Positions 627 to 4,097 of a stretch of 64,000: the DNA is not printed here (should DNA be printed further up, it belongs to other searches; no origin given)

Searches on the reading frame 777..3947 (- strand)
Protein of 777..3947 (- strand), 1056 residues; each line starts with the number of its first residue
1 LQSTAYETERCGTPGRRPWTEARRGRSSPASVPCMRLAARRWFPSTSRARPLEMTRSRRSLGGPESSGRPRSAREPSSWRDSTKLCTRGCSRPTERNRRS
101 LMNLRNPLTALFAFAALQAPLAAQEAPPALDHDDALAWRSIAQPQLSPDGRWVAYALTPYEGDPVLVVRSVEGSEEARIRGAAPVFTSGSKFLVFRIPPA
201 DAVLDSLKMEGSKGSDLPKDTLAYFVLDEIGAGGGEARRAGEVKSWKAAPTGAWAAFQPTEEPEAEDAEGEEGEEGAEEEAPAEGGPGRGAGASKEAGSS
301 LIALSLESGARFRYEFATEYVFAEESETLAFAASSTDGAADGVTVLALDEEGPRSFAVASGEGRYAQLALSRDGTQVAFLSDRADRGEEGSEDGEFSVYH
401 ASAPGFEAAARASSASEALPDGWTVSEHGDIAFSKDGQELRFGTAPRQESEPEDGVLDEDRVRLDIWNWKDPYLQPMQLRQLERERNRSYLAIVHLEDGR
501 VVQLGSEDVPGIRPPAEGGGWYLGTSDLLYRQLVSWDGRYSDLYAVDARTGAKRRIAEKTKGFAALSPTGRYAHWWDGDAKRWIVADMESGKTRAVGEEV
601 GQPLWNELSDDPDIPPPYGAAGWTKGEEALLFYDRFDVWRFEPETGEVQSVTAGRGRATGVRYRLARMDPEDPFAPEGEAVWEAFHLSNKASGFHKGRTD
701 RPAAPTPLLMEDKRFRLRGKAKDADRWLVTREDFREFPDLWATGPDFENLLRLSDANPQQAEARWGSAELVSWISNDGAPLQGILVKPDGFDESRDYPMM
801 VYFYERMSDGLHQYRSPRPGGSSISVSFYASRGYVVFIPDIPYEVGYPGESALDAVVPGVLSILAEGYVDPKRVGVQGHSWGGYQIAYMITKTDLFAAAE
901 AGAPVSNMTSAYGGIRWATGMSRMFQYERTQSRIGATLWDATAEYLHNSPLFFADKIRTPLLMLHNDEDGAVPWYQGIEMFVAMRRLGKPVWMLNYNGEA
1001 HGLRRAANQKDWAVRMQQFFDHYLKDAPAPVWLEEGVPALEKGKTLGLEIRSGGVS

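Call 81: search_protein_families(library=pfam, proteins=[window:777-3947:-], max_evalue=0.0001)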
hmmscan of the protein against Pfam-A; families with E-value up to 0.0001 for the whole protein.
window:777-3947:- (1056 aa): 1 family
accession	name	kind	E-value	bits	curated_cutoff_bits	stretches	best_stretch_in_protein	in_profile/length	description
PF00326.27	Peptidase_S9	-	6.5e-26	91.6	22.6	1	850-1026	42-212/213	Prolyl oligopeptidase family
